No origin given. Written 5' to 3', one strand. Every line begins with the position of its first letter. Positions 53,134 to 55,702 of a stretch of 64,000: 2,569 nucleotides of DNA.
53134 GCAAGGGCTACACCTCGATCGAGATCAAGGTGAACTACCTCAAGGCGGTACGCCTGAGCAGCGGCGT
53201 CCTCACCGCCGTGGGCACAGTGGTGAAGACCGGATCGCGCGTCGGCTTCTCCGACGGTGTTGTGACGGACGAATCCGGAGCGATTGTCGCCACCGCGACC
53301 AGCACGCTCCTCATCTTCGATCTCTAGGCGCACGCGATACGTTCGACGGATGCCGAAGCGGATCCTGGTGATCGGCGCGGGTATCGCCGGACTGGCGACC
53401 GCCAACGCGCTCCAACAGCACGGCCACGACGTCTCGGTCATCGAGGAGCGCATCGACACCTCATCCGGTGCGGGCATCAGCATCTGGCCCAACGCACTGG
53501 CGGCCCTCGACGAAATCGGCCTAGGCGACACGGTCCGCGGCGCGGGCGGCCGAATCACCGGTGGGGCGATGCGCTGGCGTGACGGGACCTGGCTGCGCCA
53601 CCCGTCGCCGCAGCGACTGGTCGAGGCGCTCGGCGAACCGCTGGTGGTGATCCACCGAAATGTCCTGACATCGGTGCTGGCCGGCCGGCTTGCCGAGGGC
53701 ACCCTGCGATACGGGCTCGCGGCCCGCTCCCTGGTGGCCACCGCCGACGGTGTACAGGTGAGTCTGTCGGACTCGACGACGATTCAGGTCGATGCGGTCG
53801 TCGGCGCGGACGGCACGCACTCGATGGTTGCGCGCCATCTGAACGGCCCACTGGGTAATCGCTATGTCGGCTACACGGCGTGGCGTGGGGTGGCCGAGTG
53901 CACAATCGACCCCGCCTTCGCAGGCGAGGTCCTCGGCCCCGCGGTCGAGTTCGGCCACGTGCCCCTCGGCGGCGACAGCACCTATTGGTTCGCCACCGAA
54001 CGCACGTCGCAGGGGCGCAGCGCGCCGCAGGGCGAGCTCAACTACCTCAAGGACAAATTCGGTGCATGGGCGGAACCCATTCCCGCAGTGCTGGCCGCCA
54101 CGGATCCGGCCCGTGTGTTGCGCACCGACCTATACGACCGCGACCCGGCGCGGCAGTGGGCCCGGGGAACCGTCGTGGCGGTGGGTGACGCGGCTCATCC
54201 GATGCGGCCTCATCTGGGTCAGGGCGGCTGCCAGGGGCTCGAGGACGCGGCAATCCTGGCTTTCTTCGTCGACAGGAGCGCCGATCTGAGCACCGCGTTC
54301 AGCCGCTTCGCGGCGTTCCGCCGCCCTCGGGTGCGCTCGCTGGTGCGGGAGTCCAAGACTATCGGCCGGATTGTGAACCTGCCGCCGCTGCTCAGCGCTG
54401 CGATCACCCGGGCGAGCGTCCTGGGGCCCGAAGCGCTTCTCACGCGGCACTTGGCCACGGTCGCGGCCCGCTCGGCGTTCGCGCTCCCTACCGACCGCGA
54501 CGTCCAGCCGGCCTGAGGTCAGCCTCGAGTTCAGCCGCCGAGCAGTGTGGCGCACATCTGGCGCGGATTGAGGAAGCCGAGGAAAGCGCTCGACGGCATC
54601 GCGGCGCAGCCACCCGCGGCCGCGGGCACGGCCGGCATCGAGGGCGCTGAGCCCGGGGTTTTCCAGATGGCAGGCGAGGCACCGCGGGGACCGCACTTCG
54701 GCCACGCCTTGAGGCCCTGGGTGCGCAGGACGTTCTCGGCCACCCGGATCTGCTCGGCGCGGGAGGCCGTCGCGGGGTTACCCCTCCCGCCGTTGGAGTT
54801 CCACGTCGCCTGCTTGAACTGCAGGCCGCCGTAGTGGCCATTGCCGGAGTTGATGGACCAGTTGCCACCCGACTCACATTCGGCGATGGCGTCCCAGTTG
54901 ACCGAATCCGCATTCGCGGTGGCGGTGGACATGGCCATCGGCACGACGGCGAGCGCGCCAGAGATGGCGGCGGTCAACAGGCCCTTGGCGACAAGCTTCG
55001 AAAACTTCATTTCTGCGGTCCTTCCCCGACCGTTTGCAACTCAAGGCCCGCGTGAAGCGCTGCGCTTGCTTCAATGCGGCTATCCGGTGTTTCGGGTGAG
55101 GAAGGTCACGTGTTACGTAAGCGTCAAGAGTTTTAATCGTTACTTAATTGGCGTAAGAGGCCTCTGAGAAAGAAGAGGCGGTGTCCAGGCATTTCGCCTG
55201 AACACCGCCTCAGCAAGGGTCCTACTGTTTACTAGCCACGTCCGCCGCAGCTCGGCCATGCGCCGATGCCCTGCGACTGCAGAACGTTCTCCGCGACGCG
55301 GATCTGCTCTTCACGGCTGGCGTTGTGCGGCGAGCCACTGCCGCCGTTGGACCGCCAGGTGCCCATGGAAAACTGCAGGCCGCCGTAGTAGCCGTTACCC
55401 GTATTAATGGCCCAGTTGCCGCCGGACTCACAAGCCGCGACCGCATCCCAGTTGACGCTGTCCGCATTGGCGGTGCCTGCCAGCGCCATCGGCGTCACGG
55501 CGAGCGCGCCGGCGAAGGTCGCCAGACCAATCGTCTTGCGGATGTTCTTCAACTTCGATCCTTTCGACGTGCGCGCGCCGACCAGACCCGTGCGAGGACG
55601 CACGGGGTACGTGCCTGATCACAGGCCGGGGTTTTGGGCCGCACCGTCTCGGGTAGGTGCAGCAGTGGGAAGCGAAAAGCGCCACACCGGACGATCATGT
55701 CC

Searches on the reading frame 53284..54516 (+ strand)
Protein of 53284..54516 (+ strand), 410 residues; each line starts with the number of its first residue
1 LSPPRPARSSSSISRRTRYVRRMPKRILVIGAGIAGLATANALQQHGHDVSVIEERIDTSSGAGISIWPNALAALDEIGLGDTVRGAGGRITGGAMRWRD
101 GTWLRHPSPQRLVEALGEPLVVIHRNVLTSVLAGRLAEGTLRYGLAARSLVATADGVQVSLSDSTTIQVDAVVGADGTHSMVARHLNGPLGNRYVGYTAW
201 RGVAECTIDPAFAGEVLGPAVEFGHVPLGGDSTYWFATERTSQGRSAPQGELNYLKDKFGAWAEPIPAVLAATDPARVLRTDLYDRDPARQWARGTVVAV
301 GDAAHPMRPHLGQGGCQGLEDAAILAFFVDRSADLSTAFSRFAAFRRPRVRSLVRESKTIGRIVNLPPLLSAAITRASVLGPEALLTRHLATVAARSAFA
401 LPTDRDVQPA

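Call 7: search_protein_families(library=pfam, proteins=[window:53284-54516:+])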
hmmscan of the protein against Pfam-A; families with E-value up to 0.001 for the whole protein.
window:53284-54516:+ (410 aa): 9 families
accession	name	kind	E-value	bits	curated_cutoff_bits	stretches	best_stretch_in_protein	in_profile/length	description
PF01494.25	FAD_binding_3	-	1e-17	64.9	22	1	27-326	4-315/349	FAD binding domain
PF13450.12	NAD_binding_8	-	1.9e-07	31.7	21.9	1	29-58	1-30/68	NAD(P)-binding Rossmann-like domain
PF01266.30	DAO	-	4e-07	30.3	27.9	1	26-63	1-42/353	FAD dependent oxidoreductase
PF07992.20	Pyr_redox_2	-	5.9e-06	26.3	26.1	1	26-56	2-31/291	Pyridine nucleotide-disulphide oxidoreductase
PF01593.30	Amino_oxidase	-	3.2e-05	23.9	19.8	0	34-56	1-23/443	Flavin containing amine oxidoreductase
PF00890.30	FAD_binding_2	-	3.3e-05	23.7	20.4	1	27-58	2-33/414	FAD binding domain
PF00070.33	Pyr_redox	-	0.00012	22.9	22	1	26-56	1-31/82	Pyridine nucleotide-disulphide oxidoreductase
PF05834.18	Lycopene_cycl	-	0.00034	20.3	23.4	1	27-202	2-157/380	Lycopene cyclase protein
PF03486.20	HI0933_like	-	0.00092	19.2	50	0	26-56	2-32/244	HI0933-like protein Rossmann domain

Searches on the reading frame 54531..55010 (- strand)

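Call 7: search_protein_families(library=pfam, proteins=[window:54531-55010:-])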
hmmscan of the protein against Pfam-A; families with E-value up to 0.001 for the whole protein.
window:54531-55010:- (159 aa): 1 family
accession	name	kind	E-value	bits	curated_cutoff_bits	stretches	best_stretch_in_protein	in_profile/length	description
PF06737.19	Transglycosylas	-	1.6e-33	115.6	27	1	34-106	2-77/77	Transglycosylase-like domain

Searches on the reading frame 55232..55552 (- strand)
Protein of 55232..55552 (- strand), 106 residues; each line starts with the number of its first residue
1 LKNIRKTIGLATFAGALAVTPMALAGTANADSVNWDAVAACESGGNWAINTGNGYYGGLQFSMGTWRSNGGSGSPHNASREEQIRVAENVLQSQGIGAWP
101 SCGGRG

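Call 7: search_protein_families(library=pfam, proteins=[window:55232-55552:-])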
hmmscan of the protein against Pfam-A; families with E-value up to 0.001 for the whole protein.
window:55232-55552:- (106 aa): 1 family
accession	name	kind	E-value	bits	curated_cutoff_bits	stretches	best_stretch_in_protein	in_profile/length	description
PF06737.19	Transglycosylas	-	4.1e-35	120.7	27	1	30-102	2-77/77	Transglycosylase-like domain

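Call 9: find_related_loci(query=window:55232-55552:-, collection=genome_contigs, flank=2500)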
Query window:55232-55552:- (106 aa) in genome_contigs; peptide patterns used: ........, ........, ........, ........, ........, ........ (x = any residue, [..] = any of these).
599 stretches matched a pattern (row limit reached: there are more); 449 encode a relative of the query (tblastn E <= 1e-3); the best 80 are kept; 80 distinct loci.
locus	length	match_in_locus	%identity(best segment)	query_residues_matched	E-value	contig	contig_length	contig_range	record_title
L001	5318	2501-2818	92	1-106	4e-64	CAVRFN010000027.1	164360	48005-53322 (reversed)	MAG: uncultured Actinomycetota bacterium isolate MFD04935.bin.2.126 genome assembly, contig: contig_33432, whole genome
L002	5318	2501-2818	91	1-106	3e-63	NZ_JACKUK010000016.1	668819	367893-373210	Mycobacterium barrassiae strain CCUG 50398 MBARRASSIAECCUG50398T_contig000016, whole genome shotgun sequence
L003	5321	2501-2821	93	1-106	5e-63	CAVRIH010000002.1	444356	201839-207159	MAG: uncultured Actinomycetota bacterium isolate MFD05747.bin.3.79 genome assembly, contig: contig_1185, whole genome sh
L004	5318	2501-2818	90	1-106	2e-62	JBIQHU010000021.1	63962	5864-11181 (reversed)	MAG: Mycobacterium sp. isolate mag.6d NODE_268_length_63962, whole genome shotgun sequence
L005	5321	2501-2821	90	1-106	1e-61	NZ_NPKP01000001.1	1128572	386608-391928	Mycolicibacterium sp. P9-22 NODE_1_length_1128572_cov_25.5847, whole genome shotgun sequence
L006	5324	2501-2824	93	1-106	6e-62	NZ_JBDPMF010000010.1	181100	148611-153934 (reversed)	Mycobacterium sp. B14F4 B14F4_contig_10, whole genome shotgun sequence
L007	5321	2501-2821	89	1-106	2e-61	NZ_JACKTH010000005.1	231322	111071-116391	Mycolicibacterium frederiksbergense strain DSM 45364 MFREDSM45364_contig000005, whole genome shotgun sequence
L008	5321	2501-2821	89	1-106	2e-61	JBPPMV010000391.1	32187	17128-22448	MAG: Mycobacterium sp. isolate BIOS2019_out_035 k131_652583, whole genome shotgun sequence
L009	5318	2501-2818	89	1-106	3e-61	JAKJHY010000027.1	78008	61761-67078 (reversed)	Mycobacterium sp. MBM sequence027, whole genome shotgun sequence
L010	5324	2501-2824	92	1-106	2e-61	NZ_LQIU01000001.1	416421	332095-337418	Mycobacterium sp. IS-1496 GCID_NTM_00014_NODE_1.ctg_1, whole genome shotgun sequence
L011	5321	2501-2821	90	1-106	2e-61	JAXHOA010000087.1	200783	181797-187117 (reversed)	MAG: Mycobacterium sp. isolate Salar_de_Ascotan_water_MAG_AWA19 contig_2302_polypolish, whole genome shotgun sequence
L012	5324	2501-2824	91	1-106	5e-61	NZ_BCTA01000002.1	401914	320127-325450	Mycolicibacterium novocastrense strain JCM18114, whole genome shotgun sequence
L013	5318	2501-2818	89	1-106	4e-61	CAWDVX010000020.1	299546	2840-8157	MAG: uncultured Actinomycetota bacterium isolate MFD05684.bin.2.39 genome assembly, contig: contig_50882, whole genome s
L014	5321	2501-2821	91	1-106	3e-61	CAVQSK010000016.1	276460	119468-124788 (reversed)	MAG: uncultured Actinomycetota bacterium isolate MFD00072.bin.1.52 genome assembly, contig: contig_38424, whole genome s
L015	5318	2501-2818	90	1-106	3e-61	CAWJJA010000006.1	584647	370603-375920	MAG: uncultured Actinomycetota bacterium isolate MFD05442.bin.1.377 genome assembly, contig: contig_1371, whole genome s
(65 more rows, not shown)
